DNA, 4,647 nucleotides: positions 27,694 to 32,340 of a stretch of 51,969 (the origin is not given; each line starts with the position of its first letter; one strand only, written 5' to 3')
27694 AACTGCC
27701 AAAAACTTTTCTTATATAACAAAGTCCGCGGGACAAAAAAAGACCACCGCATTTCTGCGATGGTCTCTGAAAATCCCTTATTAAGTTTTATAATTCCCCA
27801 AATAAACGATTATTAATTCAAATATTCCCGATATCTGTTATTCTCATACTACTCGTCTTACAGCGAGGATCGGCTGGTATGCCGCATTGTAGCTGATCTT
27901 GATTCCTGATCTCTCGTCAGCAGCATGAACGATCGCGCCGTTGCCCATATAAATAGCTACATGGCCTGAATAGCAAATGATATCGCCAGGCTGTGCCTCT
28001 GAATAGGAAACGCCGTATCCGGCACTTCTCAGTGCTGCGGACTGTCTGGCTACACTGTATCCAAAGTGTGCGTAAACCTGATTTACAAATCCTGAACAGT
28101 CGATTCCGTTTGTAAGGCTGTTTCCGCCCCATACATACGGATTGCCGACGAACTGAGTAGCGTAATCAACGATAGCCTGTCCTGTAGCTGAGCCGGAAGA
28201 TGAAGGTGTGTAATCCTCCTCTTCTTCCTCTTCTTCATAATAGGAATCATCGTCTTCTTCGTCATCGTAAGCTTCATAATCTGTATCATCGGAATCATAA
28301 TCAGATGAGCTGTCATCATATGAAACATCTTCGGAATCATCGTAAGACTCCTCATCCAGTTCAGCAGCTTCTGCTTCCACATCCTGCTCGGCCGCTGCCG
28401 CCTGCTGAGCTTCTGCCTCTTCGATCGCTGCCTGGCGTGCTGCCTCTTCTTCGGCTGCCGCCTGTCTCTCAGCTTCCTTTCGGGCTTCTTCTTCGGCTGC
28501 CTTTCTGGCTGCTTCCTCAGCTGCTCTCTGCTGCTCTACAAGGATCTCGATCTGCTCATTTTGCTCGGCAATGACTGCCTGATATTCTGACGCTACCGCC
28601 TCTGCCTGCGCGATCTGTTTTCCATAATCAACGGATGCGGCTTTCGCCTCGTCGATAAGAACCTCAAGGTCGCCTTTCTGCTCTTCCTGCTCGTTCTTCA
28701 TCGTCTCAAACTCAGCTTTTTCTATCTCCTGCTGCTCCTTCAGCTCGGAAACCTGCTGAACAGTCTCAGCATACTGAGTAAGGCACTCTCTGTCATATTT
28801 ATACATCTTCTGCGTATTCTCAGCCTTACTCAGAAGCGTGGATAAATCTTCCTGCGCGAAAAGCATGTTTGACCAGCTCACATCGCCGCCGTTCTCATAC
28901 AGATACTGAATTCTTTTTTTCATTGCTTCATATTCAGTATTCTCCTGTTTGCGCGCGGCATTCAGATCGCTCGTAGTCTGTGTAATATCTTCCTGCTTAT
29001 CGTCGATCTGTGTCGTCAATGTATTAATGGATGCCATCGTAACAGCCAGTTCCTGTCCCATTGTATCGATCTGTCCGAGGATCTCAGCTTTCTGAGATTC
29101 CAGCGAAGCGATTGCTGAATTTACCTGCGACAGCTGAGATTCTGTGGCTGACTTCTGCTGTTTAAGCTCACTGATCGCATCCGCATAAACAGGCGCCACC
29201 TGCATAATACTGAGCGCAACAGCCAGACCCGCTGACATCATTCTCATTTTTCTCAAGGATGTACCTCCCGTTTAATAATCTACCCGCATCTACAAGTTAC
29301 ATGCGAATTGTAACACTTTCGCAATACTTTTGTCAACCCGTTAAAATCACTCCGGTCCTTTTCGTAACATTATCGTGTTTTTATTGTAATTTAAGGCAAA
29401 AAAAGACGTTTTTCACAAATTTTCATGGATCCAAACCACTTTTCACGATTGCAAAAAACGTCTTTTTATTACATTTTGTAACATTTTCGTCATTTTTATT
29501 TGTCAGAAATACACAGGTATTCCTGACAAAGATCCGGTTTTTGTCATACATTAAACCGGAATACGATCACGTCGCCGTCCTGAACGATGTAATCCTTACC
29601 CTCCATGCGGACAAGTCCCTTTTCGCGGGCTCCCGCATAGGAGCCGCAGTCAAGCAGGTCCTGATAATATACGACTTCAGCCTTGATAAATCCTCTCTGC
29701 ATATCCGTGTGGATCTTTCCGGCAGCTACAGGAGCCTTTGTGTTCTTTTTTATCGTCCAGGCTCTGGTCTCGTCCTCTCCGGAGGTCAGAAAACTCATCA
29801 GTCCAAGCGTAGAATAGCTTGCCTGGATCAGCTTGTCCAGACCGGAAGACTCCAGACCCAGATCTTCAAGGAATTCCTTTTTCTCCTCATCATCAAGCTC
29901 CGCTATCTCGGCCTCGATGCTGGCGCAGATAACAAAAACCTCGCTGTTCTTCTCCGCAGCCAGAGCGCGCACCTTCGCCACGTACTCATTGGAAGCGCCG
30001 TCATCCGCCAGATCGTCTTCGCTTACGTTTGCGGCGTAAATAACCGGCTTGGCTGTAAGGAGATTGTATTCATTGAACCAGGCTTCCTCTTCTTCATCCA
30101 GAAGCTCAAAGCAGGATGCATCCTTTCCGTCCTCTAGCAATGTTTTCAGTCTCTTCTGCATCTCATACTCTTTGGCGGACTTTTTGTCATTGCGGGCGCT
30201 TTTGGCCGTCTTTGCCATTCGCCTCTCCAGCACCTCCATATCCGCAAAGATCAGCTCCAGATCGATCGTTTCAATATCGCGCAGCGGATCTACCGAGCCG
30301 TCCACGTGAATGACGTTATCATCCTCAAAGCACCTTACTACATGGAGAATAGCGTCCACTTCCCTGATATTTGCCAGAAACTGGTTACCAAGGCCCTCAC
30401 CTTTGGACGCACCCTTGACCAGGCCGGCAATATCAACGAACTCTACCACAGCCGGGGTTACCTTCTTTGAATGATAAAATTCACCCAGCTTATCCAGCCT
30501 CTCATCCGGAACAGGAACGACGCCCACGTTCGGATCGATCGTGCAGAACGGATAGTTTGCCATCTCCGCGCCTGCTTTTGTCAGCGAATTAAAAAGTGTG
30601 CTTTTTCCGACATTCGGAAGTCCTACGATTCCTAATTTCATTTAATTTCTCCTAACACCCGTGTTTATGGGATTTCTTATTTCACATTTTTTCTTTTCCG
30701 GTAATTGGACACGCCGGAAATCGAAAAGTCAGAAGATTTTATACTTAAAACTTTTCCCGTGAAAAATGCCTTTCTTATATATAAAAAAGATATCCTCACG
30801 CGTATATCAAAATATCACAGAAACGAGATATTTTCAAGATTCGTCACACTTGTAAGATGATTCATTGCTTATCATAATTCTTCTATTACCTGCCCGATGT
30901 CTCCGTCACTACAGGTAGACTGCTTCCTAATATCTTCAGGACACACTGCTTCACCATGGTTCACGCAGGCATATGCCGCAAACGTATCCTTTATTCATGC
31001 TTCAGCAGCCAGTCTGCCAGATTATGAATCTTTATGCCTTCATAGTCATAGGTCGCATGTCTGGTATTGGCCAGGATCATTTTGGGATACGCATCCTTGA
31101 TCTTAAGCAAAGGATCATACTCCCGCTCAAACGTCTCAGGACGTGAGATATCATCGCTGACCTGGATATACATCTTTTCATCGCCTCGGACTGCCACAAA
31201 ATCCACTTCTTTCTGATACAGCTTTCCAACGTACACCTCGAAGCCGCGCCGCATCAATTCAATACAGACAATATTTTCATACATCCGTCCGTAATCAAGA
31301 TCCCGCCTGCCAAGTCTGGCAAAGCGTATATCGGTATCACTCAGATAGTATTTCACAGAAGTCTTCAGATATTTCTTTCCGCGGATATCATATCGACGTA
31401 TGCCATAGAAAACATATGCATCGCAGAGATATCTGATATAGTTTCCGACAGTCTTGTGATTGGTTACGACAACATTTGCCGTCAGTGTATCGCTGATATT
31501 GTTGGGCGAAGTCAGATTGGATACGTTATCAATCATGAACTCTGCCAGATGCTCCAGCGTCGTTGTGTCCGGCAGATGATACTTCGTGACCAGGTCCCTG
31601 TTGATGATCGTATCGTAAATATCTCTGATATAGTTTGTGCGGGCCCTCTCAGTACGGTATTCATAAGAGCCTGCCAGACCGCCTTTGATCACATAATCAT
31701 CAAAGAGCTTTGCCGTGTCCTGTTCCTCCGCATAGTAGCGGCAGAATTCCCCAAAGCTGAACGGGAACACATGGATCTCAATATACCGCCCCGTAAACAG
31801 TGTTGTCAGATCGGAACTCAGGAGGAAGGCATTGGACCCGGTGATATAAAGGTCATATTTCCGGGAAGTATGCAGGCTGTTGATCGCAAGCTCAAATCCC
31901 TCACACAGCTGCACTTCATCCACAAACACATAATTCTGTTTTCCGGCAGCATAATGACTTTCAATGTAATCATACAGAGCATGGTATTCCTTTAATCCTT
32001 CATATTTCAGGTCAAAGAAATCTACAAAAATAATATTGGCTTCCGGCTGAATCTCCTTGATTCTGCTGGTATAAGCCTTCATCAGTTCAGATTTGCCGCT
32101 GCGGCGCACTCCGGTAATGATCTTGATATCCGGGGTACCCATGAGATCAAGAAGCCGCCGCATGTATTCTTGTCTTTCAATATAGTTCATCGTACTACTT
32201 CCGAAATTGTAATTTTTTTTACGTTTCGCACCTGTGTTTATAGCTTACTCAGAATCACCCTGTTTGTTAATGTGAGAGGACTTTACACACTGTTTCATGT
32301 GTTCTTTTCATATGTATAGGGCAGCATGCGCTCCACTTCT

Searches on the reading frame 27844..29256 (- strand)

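Call 8: search_protein_families(library=pfam, proteins=[window:27844-29256:-], max_evalue=0.00001)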
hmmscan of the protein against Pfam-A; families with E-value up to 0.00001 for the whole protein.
window:27844-29256:- (470 aa): 1 family
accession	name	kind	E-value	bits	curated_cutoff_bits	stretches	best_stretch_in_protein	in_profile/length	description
PF00877.26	NLPC_P60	-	3.5e-21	75.6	23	1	371-456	1-90/105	NlpC/P60 family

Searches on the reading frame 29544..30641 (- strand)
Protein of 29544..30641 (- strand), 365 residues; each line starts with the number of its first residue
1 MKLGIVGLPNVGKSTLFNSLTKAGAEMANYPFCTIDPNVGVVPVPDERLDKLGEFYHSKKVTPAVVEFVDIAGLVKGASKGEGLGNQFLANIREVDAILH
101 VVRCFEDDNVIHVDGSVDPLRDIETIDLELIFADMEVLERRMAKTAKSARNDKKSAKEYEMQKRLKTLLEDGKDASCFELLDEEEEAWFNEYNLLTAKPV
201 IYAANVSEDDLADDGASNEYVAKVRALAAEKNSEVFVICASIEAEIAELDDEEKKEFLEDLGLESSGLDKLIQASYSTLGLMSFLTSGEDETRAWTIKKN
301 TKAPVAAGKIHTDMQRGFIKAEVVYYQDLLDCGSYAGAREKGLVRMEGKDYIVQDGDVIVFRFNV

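Call 8: search_protein_families(library=pfam, proteins=[window:29544-30641:-], max_evalue=0.00001)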
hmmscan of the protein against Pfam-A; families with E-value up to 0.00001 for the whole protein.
window:29544-30641:- (365 aa): 3 families
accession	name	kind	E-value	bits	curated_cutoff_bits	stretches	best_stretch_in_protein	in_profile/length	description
PF06071.19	YchF-GTPase_C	-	1.4e-37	128.1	27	1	281-364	1-84/84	Protein of unknown function (DUF933)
PF01926.29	MMR_HSR1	-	1.5e-23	83.5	21.9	1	3-107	2-86/113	50S ribosome-binding GTPase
PF02421.24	FeoB_N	-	1e-08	35.3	27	1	3-43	3-43/156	Ferrous iron transport protein B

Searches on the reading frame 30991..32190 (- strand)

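Call 8: search_protein_families(library=pfam, proteins=[window:30991-32190:-], max_evalue=0.00001)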
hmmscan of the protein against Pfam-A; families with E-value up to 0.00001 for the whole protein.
window:30991-32190:- (399 aa): 2 families
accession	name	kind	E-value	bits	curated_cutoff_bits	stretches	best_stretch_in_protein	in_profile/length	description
PF13173.12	AAA_14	-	5.1e-31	107.8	27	1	21-150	3-129/129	AAA domain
PF13635.12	DUF4143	-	4.9e-15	56.1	28.1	1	199-344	3-157/160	Domain of unknown function (DUF4143)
